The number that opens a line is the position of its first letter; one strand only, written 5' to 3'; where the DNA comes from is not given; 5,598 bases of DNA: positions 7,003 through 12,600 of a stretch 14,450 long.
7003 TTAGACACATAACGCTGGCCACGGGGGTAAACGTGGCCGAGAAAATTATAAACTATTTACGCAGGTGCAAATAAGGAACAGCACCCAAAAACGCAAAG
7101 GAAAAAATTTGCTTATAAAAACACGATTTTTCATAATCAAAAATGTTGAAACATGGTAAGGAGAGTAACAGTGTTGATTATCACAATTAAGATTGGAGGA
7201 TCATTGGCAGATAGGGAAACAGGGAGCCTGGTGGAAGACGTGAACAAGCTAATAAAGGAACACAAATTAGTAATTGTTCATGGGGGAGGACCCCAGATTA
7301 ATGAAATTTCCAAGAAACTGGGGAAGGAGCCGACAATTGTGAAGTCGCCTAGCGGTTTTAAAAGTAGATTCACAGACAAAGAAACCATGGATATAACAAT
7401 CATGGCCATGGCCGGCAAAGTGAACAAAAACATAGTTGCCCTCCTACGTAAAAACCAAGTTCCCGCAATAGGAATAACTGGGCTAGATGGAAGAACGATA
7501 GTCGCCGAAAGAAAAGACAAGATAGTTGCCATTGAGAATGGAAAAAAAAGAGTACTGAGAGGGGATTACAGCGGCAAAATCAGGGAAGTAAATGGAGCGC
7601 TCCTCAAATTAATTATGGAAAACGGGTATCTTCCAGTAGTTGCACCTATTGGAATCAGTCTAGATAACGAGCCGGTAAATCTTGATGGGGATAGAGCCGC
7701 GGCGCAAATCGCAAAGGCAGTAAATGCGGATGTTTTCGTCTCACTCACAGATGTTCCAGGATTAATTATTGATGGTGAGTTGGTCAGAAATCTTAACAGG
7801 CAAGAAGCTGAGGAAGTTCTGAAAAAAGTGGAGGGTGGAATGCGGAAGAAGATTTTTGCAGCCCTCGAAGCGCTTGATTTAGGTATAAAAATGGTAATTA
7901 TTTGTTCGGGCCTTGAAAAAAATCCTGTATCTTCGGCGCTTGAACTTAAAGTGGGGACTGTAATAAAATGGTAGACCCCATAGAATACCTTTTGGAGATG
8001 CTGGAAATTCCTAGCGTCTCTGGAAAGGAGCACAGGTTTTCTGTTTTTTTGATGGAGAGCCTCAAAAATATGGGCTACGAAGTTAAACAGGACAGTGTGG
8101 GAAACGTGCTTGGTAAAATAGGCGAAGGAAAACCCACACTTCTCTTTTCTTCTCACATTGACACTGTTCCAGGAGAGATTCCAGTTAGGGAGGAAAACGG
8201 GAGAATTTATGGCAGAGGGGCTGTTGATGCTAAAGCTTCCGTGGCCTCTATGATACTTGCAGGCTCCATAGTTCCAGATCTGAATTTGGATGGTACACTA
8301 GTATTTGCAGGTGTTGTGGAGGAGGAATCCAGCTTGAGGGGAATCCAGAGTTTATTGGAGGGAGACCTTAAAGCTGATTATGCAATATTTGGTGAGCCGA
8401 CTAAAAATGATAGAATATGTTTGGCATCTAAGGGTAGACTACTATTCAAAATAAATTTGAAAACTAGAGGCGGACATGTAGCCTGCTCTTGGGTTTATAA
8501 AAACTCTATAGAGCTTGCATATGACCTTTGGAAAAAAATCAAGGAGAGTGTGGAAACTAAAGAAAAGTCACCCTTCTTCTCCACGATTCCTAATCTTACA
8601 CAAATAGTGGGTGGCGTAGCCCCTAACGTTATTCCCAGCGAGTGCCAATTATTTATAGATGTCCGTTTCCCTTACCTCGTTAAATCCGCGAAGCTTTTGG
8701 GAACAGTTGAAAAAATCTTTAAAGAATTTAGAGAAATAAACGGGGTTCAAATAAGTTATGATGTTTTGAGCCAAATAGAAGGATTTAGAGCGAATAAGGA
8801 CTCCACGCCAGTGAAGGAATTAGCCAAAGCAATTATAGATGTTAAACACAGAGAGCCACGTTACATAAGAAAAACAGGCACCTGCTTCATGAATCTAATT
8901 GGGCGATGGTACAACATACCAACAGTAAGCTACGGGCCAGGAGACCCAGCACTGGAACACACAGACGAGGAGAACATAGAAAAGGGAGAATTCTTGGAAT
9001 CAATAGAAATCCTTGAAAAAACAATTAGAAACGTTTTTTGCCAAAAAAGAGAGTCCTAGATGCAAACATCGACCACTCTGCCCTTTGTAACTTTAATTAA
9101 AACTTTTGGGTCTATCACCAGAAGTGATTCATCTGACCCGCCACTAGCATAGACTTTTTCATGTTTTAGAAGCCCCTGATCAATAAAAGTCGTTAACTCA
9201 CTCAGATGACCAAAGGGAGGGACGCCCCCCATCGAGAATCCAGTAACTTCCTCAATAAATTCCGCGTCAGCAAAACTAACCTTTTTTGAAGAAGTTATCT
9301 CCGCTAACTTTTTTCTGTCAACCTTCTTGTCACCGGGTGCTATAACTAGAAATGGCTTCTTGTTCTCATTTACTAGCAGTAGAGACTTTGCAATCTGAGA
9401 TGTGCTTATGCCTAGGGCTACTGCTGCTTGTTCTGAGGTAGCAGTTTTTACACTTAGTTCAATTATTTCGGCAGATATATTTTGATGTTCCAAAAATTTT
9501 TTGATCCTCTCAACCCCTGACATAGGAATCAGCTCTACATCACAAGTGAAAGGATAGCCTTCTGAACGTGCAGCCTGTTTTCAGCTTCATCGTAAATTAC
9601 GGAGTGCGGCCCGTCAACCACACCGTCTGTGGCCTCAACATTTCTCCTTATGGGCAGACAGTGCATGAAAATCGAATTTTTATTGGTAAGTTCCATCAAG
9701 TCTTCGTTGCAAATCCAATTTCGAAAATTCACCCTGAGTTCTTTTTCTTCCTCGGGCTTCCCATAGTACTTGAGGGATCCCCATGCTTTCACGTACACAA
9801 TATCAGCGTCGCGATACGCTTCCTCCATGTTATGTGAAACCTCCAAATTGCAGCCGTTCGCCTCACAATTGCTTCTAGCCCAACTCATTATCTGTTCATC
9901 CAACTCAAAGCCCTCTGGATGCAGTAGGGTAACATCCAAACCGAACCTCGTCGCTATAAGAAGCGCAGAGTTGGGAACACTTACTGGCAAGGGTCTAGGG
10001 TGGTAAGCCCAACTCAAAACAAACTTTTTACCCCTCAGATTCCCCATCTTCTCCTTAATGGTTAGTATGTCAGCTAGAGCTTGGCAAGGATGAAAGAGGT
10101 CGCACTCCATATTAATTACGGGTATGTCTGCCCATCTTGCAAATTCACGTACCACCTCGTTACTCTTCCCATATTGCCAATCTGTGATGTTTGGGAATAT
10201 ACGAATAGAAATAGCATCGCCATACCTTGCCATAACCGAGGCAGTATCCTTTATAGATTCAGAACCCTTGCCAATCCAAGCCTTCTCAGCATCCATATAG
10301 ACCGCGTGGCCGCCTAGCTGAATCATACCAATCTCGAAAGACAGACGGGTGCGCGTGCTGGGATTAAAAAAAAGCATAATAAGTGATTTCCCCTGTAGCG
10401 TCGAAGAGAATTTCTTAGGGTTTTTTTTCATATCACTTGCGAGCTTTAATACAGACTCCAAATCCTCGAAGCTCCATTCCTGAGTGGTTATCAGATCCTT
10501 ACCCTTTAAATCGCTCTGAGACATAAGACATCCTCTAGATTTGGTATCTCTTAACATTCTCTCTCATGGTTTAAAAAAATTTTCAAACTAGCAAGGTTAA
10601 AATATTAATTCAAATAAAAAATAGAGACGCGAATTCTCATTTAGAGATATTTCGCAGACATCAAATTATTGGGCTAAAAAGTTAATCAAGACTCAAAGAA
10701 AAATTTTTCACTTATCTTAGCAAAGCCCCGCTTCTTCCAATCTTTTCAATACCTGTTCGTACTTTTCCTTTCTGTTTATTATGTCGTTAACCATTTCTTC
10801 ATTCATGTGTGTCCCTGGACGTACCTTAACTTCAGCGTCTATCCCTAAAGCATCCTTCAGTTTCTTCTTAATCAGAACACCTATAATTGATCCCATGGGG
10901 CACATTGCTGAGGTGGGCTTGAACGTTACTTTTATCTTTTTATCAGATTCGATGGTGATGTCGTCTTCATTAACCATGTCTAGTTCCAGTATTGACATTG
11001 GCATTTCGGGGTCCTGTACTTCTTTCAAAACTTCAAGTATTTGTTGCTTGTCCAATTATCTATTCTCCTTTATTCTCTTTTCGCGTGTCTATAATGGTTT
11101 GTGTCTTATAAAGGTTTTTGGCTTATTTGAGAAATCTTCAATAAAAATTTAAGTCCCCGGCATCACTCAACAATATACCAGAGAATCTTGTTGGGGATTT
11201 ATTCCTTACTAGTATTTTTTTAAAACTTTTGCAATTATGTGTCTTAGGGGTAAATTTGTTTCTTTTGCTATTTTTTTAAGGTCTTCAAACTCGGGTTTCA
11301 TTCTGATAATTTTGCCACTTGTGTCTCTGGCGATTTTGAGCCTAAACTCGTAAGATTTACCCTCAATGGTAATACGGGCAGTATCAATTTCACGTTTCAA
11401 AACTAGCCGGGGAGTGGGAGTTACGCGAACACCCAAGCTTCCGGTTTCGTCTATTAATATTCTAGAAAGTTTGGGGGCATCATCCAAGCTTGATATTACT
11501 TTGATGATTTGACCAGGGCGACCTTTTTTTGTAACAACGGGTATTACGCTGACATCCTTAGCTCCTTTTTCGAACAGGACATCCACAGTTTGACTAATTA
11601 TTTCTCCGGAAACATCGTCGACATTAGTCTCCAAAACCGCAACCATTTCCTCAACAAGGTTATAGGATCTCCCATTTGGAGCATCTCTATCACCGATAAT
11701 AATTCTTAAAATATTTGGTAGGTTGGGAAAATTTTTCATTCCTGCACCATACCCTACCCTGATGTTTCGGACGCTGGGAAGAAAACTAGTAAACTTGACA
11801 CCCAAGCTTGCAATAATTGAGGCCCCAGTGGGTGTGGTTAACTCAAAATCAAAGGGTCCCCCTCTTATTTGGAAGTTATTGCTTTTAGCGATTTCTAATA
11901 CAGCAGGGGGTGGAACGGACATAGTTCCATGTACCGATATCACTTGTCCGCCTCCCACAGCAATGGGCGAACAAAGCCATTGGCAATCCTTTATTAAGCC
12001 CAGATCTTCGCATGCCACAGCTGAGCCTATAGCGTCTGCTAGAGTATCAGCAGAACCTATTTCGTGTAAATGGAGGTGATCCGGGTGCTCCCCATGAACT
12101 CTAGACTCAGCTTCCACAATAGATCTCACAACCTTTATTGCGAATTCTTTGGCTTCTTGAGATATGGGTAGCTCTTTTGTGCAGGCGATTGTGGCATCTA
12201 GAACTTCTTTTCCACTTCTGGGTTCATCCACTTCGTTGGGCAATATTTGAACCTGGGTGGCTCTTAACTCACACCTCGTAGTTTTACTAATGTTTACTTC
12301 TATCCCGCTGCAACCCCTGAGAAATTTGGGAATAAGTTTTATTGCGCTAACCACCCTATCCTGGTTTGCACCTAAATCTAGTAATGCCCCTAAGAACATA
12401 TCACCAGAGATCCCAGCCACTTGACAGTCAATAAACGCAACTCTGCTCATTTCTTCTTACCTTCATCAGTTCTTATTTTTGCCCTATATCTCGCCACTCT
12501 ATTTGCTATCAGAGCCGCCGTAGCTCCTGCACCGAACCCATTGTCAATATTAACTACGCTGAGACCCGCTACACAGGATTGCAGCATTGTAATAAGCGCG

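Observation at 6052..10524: Candidate new arginine route: transcarbamylation of LysW-bound ornithine by an ArgF'-type enzyme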

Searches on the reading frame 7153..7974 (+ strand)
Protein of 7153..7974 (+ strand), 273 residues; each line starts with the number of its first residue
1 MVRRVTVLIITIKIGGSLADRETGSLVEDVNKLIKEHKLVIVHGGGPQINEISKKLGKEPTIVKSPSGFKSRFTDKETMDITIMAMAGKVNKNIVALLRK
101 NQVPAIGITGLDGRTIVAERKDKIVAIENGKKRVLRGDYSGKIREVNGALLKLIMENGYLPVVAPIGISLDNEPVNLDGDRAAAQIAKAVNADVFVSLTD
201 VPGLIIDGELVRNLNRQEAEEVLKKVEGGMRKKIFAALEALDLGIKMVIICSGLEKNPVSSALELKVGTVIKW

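Call 3: search_protein_families(library=pfam, proteins=[window:7153-7974:+])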
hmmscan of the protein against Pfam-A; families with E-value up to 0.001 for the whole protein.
window:7153-7974:+ (273 aa): 1 family
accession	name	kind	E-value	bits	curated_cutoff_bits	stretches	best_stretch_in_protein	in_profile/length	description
PF00696.33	AA_kinase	-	2.3e-41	142.5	24.9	1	12-250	5-233/234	Amino acid kinase family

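Call 4: search_protein_families(library=ncbifam, proteins=[window:7153-7974:+])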
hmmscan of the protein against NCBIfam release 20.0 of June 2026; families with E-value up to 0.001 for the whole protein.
window:7153-7974:+ (273 aa): 15 families
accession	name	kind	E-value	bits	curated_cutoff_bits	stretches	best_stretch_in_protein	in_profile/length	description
NF010659.0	PRK14058.1-1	equivalog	6.6e-82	274.6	223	1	10-271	2-266/267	[LysW]-aminoadipate kinase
NF010662.0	PRK14058.1-4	equivalog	3.7e-76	255.8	194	1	9-271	1-261/264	[LysW]-aminoadipate/[LysW]-glutamate kinase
NF010661.0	PRK14058.1-3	equivalog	1.6e-63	214.4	251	1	10-266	3-266/283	acetylglutamate/acetylaminoadipate kinase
TIGR00761.1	argB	equivalog_domain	1.5e-62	211.2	151.3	1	10-250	2-231/231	acetylglutamate kinase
NF010660.0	PRK14058.1-2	equivalog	5.8e-47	160.6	241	1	12-254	4-242/249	[LysW]-aminoadipate/[LysW]-glutamate kinase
TIGR01890.1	N-Ac-Glu-synth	equivalog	6.5e-21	74.8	202.85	1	9-254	21-258/429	amino-acid N-acetyltransferase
NF003641.0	PRK05279.1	equivalog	6.2e-20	71.5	344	1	12-246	30-262/441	amino-acid N-acetyltransferase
NF040647.1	IPPK_Arch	equivalog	1e-13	51.1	120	2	141-271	114-259/259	isopentenyl phosphate kinase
TIGR00746.1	arcC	equivalog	9.8e-11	41.2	358.25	1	176-271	207-307/309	carbamate kinase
NF003387.0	PRK04531.1-2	equivalog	3.4e-10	39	426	1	11-235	40-249/441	acetylglutamate kinase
NF009008.0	PRK12354.1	subfamily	1.2e-09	37.7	361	1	176-271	202-298/308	carbamate kinase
TIGR01027.1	proB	equivalog_domain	1e-06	28.2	186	1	178-271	144-251/363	glutamate 5-kinase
NF003386.0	PRK04531.1-1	equivalog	1.9e-06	27.1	417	1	40-240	75-259/442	acetylglutamate kinase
NF006926.0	PRK09411.1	equivalog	4.5e-06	26.1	416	0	21-50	27-56/297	carbamate kinase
NF009007.0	PRK12352.1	subfamily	3.3e-05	22.9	266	0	160-271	197-313/316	carbamate kinase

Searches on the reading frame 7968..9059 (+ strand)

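Call 3: search_protein_families(library=pfam, proteins=[window:7968-9059:+])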
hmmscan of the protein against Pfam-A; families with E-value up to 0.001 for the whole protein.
window:7968-9059:+ (363 aa): 3 families
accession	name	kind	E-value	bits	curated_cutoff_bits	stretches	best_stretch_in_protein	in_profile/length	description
PF01546.33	Peptidase_M20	-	2.3e-24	86.9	24.6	1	59-354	1-205/206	Peptidase family M20/M25/M40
PF07687.19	M20_dimer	-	2.9e-11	43.7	21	1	153-253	2-101/107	Peptidase dimerisation domain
PF04389.22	Peptidase_M28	-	1.1e-05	25.7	21.3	1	46-130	1-77/193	Peptidase family M28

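Call 4: search_protein_families(library=ncbifam, proteins=[window:7968-9059:+])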
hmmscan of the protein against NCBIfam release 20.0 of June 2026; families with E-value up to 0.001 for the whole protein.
window:7968-9059:+ (363 aa): 50 families (the best 25 are shown)
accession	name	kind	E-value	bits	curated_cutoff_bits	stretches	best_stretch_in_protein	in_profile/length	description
NF003367.0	PRK04443.1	equivalog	2.4e-74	250.8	363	1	3-356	8-345/349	[LysW]-lysine hydrolase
TIGR01902.1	dapE-lys-deAc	subfamily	1.8e-67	228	163.1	1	6-355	1-336/340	N-acetyl-ornithine/N-acetyl-lysine deacetylase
NF001747.0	PRK00466.1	equivalog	4.9e-52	176.8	288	1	6-359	14-344/346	N-acetyl-lysine deacetylase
TIGR01910.1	DapE-ArgE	subfamily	2.5e-46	158.6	217.6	1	6-348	2-373/373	ArgE/DapE family deacylase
TIGR01900.1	dapE-gram_pos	equivalog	9.8e-40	136.5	304.2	1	3-351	4-348/351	succinyl-diaminopimelate desuccinylase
NF009555.0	PRK13004.1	equivalog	1.1e-35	123.3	321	1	5-351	18-390/399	YgeY family selenium metabolism-linked hydrolase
NF006399.0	PRK08651.1-2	equivalog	1.7e-34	119.6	381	2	5-199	7-221/405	succinyl-diaminopimelate desuccinylase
NF009557.0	PRK13009.1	equivalog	2.9e-33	115.5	284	1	2-357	3-375/377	succinyl-diaminopimelate desuccinylase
NF006404.0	PRK08652.1-2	equivalog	9.4e-32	110.2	348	1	5-351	4-323/332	acetylornithine deacetylase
TIGR01892.1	AcOrn-deacetyl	equivalog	1.8e-31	109.5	297.7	1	44-351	46-363/365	acetylornithine deacetylase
NF006402.0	PRK08651.1-5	equivalog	5.5e-31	107.9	369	1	5-356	6-367/369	succinyl-diaminopimelate desuccinylase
NF006365.0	PRK08588.1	subfamily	1e-30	107.3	289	1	5-356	10-380/383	succinyl-diaminopimelate desuccinylase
TIGR03526.1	selenium_YgeY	hypoth_equivalog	1.5e-30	106.4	321.5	1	5-348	16-385/395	YgeY family selenium metabolism-linked hydrolase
NF003474.0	PRK05111.1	equivalog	4.9e-29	101.4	460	1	28-359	39-382/383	acetylornithine deacetylase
TIGR01246.1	dapE_proteo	equivalog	6.6e-29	101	361.8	1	6-329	3-344/370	succinyl-diaminopimelate desuccinylase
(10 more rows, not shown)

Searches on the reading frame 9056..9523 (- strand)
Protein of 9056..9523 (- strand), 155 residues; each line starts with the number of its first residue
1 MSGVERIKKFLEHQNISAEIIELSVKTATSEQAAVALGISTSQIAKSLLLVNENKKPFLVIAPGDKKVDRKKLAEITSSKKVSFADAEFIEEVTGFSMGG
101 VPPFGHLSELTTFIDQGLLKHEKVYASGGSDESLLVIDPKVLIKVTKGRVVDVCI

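Call 3: search_protein_families(library=pfam, proteins=[window:9056-9523:-])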
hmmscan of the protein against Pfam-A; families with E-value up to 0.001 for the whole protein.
window:9056-9523:- (155 aa): 1 family
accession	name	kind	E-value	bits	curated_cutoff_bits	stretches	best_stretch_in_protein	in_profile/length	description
PF04073.20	tRNA_edit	-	1.6e-30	106.2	25.5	1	27-144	4-122/123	Aminoacyl-tRNA editing domain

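Call 4: search_protein_families(library=ncbifam, proteins=[window:9056-9523:-])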
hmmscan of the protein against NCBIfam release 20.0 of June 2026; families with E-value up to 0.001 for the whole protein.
window:9056-9523:- (155 aa): 3 families
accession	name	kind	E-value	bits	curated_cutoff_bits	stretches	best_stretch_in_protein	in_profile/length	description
TIGR00011.1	YbaK_EbsC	equivalog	5.1e-28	97.7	153.25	1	9-154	5-152/152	Cys-tRNA(Pro) deacylase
NF007951.0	PRK10670.1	equivalog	1.7e-16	60.5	243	1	9-153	6-155/159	Cys-tRNA(Pro)/Cys-tRNA(Cys) deacylase YbaK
NF006625.0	PRK09194.1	equivalog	2.9e-09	36.4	558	1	26-131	256-360/559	proline--tRNA ligase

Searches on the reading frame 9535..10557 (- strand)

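Call 3: search_protein_families(library=pfam, proteins=[window:9535-10557:-])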
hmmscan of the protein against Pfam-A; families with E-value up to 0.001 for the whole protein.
window:9535-10557:- (340 aa): 2 families
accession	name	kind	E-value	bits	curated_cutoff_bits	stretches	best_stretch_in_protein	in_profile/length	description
PF02729.26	OTCace_N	-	1.2e-45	155.6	29.9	1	20-169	1-148/148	Aspartate/ornithine carbamoyltransferase, carbamoyl-P binding domain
PF00185.30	OTCace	-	2.5e-40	138.5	29.4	1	194-338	15-156/157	Aspartate/ornithine carbamoyltransferase, Asp/Orn binding domain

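Call 4: search_protein_families(library=ncbifam, proteins=[window:9535-10557:-])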
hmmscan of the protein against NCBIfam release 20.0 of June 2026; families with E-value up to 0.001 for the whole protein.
window:9535-10557:- (340 aa): 16 families
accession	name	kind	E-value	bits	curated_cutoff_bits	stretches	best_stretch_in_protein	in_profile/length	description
NF003384.0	PRK04523.1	equivalog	8.5e-120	399.8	288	1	20-339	4-332/336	N-acetylornithine carbamoyltransferase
NF001986.0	PRK00779.1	subfamily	5.7e-85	285.1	306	1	17-340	3-304/307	ornithine carbamoyltransferase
TIGR00658.1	orni_carb_tr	equivalog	4.3e-82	275.7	280.85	1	20-339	1-302/304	ornithine carbamoyltransferase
NF011380.0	PRK14805.1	equivalog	3.1e-75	253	421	1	20-338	2-298/302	ornithine carbamoyltransferase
TIGR04384.1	putr_carbamoyl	exception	3.3e-70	236.8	500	1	21-338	1-305/330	putrescine carbamoyltransferase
NF005538.0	PRK07200.1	equivalog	1.4e-50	172.5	453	1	14-315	16-351/396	knotted carbamoyltransferase YgeW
NF003286.0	PRK04284.1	subfamily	4.3e-50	170.7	515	1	15-336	2-326/332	ornithine carbamoyltransferase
TIGR03316.1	ygeW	equivalog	8.7e-47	159.9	500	1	14-316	13-344/391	knotted carbamoyltransferase YgeW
NF011379.0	PRK14804.1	equivalog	6.5e-46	156.9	373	1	12-336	1-305/311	ornithine carbamoyltransferase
NF002032.1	PRK00856.1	equivalog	2e-44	152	263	1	20-340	1-297/297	aspartate carbamoyltransferase catalytic subunit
TIGR00670.1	asp_carb_tr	equivalog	2.9e-43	148.1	236.95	1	20-340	1-303/304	aspartate carbamoyltransferase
NF002470.0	PRK01713.1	equivalog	1.2e-39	136.7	545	1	16-310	4-284/334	ornithine carbamoyltransferase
NF009213.0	PRK12562.1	subfamily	9e-39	133.8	559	1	15-303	2-277/334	ornithine carbamoyltransferase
NF006046.0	PRK08192.1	equivalog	2.5e-28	99.3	512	1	16-339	3-316/339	aspartate carbamoyltransferase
NF008853.0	PRK11891.1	equivalog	8e-26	90.6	560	1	10-339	78-397/430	aspartate carbamoyltransferase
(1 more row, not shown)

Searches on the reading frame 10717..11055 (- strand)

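Call 7: search_protein_families(library=ncbifam, proteins=[window:10717-11055:-])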
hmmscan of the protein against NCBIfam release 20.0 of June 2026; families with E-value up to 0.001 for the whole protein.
window:10717-11055:- (112 aa): 4 families
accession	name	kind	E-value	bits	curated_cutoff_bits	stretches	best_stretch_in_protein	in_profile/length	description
TIGR02945.1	SUF_assoc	equivalog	3.4e-10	40.2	143.4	1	3-76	3-75/99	SUF system Fe-S cluster assembly protein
NF041868.1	paad_haloarch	equivalog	2.3e-09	37.4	180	1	4-91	29-114/127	1,2-phenylacetyl-CoA epoxidase subunit PaaD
TIGR03406.1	FeS_long_SufT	hypoth_equivalog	3.7e-08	33.3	202.6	1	3-73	75-147/174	putative Fe-S cluster assembly protein SufT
TIGR02159.1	PA_CoA_Oxy4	equivalog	2.2e-05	24.8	108.15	1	13-96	1-78/146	1,2-phenylacetyl-CoA epoxidase subunit PaaD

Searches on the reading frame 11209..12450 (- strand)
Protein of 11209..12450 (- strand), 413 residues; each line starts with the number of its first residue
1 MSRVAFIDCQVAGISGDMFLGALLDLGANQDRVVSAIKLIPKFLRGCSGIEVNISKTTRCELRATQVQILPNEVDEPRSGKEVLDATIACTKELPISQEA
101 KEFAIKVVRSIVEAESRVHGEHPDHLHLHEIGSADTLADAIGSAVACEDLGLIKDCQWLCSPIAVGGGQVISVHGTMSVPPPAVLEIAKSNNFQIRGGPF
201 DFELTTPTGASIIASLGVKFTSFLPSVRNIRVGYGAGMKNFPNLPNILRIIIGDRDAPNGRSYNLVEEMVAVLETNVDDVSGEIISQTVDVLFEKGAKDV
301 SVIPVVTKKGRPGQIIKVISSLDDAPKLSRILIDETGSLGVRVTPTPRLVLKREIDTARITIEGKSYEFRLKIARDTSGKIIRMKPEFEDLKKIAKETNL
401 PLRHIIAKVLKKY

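Call 3: search_protein_families(library=pfam, proteins=[window:11209-12450:-])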
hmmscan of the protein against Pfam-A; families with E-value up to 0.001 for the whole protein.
window:11209-12450:- (413 aa): 1 family
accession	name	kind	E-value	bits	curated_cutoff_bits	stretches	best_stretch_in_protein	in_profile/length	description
PF01969.22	Ni_insertion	-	2.6e-111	372.8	22.1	1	6-405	2-374/375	Nickel insertion protein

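Call 4: search_protein_families(library=ncbifam, proteins=[window:11209-12450:-])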
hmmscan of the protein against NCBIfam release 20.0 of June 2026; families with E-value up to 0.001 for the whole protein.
window:11209-12450:- (413 aa): 2 families
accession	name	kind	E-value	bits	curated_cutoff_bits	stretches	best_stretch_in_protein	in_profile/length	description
TIGR00299.2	nickel_LarC1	equivalog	9e-46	155.6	90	1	89-252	8-165/165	nickel pincer cofactor biosynthesis protein LarC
NF052512.1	nickel_LarC2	equivalog_domain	1e-33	115.9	50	1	270-392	1-118/118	nickel pincer cofactor biosynthesis protein LarC2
